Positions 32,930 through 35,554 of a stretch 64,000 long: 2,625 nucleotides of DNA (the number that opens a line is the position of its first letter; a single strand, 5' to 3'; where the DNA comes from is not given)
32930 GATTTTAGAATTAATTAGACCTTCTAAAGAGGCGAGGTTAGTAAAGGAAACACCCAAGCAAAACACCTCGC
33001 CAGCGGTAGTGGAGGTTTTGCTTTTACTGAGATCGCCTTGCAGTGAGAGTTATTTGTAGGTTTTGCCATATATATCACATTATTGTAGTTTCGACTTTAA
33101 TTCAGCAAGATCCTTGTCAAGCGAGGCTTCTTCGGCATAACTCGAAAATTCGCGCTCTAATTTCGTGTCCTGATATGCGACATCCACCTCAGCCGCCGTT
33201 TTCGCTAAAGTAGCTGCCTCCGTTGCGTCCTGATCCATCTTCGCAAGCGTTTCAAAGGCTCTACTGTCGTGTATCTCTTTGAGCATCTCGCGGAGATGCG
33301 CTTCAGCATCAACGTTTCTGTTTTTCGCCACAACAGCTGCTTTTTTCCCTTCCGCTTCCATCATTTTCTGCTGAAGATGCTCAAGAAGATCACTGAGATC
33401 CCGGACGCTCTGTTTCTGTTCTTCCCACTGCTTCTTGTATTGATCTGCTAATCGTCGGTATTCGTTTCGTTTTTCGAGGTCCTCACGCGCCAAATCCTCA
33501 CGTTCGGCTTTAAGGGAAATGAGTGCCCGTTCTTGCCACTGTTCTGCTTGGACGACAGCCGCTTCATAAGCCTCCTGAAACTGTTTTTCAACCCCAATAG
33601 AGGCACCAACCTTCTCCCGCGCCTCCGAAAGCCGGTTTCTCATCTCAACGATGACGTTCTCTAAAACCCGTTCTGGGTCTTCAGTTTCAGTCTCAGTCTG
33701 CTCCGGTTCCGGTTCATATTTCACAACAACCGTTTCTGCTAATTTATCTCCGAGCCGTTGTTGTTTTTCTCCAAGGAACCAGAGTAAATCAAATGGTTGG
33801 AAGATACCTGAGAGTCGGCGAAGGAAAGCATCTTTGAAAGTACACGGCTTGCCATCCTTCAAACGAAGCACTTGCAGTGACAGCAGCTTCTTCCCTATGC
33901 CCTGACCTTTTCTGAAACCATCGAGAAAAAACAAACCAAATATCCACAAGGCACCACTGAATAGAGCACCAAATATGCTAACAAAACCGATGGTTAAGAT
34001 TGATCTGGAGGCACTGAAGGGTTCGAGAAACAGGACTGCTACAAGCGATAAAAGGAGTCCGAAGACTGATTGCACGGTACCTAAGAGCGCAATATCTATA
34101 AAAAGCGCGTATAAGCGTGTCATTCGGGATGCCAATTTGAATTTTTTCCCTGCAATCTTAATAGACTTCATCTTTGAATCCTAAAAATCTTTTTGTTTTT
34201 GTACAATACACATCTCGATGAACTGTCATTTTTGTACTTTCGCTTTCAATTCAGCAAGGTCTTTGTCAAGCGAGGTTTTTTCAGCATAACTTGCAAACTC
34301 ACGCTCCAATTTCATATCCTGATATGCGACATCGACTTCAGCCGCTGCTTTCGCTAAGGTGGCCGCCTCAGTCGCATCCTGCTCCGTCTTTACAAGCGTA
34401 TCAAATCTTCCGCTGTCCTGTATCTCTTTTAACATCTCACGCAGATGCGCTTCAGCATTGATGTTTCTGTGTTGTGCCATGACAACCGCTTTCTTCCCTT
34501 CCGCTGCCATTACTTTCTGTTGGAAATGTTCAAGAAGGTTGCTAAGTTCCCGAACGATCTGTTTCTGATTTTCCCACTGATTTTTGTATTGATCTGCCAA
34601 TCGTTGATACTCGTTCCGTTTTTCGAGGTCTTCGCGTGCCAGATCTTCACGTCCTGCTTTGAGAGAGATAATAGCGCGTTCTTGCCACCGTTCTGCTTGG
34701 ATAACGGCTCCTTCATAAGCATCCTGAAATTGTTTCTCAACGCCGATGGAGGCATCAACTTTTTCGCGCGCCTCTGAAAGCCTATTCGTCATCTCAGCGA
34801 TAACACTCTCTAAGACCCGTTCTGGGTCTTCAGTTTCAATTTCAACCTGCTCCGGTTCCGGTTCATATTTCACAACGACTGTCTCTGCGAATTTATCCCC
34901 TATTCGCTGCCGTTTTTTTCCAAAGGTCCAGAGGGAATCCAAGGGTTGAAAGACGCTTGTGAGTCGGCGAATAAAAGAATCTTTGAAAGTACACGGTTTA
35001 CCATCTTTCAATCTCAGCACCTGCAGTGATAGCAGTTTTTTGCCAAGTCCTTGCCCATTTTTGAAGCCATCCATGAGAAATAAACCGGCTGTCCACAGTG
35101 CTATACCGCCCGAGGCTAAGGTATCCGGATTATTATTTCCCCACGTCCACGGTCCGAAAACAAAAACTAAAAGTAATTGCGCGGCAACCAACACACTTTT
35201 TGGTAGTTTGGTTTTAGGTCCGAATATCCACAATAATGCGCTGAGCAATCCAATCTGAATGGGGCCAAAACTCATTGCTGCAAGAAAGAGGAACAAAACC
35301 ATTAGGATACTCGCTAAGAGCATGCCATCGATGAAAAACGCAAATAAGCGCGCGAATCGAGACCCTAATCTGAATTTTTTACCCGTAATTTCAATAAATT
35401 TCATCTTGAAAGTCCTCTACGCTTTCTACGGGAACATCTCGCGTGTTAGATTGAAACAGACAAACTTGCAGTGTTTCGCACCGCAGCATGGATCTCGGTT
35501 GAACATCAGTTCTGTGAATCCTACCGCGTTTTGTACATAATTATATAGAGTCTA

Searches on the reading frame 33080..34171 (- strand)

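Call 6: search_protein_families(library=pfam, proteins=[window:33080-34171:-])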
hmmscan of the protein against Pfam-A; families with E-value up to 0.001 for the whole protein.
window:33080-34171:- (363 aa): 2 families
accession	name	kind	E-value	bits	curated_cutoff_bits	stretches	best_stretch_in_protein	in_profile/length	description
PF04012.17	PspA_IM30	-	1.8e-18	67.4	33.9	1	161-361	19-217/220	PspA/IM30 family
PF06271.18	RDD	-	1.7e-12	48.3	24.1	1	14-145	2-136/137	RDD family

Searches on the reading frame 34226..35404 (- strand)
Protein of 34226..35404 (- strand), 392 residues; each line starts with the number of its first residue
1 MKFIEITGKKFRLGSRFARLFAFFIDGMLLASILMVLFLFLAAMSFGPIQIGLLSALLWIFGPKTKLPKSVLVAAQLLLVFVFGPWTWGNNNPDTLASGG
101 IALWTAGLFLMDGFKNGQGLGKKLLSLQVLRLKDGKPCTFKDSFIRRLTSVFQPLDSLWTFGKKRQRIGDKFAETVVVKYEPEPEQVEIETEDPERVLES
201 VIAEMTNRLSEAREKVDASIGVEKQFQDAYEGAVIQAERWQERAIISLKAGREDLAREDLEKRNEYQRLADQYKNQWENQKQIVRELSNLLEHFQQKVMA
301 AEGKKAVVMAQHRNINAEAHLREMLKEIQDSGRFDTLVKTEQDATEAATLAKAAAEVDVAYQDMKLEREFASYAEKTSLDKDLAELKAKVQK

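Call 6: search_protein_families(library=pfam, proteins=[window:34226-35404:-])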
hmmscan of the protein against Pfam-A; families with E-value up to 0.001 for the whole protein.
window:34226-35404:- (392 aa): 2 families
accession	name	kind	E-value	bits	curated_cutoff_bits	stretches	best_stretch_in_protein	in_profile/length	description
PF04012.17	PspA_IM30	-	1.4e-19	71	33.9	1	190-389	20-218/220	PspA/IM30 family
PF06271.18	RDD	-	2.5e-10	41.2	24.1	1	15-173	3-136/137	RDD family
